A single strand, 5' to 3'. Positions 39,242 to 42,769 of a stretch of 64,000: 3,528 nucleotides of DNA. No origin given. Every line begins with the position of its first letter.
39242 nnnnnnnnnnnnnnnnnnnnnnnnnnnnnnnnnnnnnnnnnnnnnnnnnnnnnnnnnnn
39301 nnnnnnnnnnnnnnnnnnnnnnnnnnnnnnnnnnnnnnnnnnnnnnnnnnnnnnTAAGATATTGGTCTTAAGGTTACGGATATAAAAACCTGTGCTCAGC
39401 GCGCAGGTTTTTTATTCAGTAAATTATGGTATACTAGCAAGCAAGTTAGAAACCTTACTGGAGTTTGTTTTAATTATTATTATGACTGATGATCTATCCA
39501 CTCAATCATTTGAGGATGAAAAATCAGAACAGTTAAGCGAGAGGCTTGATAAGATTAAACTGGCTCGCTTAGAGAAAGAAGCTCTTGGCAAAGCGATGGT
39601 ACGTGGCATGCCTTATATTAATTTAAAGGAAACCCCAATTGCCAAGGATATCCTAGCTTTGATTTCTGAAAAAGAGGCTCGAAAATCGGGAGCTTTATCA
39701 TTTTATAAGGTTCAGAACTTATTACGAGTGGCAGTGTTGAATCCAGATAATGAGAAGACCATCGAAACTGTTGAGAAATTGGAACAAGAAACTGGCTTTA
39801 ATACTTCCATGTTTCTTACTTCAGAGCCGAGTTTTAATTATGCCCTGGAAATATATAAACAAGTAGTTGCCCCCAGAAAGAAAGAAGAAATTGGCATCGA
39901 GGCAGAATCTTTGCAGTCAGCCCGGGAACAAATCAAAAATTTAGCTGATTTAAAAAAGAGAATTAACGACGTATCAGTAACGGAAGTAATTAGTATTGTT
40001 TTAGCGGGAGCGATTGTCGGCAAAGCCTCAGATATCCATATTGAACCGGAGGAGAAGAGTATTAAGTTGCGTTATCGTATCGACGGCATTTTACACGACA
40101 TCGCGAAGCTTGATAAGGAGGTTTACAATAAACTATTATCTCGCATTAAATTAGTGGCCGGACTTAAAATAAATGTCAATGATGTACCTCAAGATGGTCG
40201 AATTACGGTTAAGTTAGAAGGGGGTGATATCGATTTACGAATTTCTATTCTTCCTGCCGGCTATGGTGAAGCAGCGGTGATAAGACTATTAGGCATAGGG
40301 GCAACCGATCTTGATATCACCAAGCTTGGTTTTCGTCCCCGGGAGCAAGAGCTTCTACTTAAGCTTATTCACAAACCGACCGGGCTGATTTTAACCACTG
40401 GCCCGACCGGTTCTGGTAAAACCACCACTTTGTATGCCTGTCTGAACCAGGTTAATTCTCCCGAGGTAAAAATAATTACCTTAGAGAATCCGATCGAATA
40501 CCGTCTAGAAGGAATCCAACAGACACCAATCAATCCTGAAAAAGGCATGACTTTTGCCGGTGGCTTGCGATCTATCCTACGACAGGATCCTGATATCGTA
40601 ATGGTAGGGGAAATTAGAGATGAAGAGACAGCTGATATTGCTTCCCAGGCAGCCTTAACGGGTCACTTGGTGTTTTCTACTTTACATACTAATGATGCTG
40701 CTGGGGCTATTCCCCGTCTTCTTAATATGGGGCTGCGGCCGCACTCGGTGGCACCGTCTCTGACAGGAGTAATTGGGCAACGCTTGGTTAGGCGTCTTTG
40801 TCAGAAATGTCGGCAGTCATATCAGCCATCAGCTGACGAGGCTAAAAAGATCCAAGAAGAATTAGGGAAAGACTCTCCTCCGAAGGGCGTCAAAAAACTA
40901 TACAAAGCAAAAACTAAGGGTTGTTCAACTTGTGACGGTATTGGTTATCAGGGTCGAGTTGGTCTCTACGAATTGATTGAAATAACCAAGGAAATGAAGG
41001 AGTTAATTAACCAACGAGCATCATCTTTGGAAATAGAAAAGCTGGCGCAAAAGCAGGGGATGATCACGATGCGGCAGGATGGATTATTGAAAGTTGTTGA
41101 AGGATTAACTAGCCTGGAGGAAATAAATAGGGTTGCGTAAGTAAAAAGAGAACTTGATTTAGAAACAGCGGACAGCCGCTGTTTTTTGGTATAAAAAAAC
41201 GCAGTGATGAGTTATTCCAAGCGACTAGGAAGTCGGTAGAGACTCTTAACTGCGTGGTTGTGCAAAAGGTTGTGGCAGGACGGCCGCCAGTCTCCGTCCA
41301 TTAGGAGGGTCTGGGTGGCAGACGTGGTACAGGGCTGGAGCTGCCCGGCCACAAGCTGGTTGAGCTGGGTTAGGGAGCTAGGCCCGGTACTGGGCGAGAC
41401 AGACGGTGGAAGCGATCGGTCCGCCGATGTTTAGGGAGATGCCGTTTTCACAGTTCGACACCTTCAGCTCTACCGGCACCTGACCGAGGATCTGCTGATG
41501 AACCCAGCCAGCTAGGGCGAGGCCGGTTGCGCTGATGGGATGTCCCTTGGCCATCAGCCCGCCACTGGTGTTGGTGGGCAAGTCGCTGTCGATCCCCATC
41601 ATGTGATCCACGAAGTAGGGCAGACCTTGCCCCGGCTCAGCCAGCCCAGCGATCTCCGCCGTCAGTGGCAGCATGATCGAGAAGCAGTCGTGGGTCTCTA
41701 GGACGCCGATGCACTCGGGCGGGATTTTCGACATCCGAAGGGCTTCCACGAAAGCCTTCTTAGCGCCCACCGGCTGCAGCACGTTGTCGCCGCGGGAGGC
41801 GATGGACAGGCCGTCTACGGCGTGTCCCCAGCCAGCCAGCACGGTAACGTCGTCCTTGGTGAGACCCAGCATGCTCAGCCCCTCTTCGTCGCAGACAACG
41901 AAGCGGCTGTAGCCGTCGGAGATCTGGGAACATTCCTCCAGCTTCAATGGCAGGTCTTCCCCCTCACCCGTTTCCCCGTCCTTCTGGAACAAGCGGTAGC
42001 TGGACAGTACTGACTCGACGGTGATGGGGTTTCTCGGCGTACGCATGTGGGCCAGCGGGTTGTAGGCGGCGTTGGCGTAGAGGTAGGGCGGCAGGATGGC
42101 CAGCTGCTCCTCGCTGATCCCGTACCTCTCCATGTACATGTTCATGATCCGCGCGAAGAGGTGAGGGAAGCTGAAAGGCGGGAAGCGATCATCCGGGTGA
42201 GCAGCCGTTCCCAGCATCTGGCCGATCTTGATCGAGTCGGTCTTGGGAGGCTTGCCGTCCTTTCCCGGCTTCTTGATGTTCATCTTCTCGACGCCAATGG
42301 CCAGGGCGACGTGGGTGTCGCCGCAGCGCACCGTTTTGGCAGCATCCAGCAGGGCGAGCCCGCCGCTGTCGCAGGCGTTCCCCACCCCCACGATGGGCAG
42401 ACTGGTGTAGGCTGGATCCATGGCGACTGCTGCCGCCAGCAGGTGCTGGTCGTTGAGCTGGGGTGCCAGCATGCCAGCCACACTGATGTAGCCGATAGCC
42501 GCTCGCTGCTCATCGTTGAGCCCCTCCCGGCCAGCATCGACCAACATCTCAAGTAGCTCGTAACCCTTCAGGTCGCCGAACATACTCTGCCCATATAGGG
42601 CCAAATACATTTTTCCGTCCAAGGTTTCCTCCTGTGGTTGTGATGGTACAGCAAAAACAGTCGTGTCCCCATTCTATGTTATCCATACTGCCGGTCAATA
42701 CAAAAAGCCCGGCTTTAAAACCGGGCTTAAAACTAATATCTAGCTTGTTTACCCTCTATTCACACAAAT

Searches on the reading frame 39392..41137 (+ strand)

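Call 51: search_protein_families(library=pfam, proteins=[window:39392-41137:+], max_evalue=0.01)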
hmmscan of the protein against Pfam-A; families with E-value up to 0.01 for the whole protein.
window:39392-41137:+ (582 aa): 5 families
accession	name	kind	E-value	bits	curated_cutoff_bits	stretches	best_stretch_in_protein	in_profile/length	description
PF00437.27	T2SSE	-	2.8e-128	428.1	24.9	1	193-580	5-370/370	Type II/IV secretion system protein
PF05157.20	MshEN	-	4.8e-06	26.9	23.1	1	72-149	2-77/90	MshEN domain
PF13401.12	AAA_22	-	0.002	18.9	27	0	329-366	4-43/130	AAA domain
PF13191.12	AAA_16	-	0.0034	18.3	32.6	1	317-422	7-108/167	AAA ATPase domain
PF13604.12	AAA_30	-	0.0067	16.6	27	0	320-361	8-49/191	AAA domain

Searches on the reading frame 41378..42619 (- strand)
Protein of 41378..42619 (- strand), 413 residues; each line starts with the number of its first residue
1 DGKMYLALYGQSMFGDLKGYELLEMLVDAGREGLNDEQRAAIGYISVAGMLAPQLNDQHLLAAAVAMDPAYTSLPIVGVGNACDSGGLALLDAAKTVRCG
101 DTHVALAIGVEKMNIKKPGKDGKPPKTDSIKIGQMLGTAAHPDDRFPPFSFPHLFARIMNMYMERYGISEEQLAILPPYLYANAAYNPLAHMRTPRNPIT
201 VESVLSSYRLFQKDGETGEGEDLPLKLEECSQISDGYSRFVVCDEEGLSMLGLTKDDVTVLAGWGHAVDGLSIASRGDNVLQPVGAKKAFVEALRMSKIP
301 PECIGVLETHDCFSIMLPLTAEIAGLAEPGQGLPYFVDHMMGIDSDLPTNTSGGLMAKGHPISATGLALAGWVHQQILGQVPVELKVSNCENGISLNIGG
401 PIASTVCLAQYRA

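Call 51: search_protein_families(library=pfam, proteins=[window:41378-42619:-], max_evalue=0.01)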
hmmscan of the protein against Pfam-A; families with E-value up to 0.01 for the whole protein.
window:41378-42619:- (413 aa): 2 families
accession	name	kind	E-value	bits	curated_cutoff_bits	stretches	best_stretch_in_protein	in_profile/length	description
PF22691.2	Thiolase_C_1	-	3.7e-20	72.6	28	1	265-406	1-138/144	Thiolase C-terminal domain-like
PF00108.29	Thiolase_N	-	7.4e-10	39.1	26.4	1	21-125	22-127/260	Thiolase, N-terminal domain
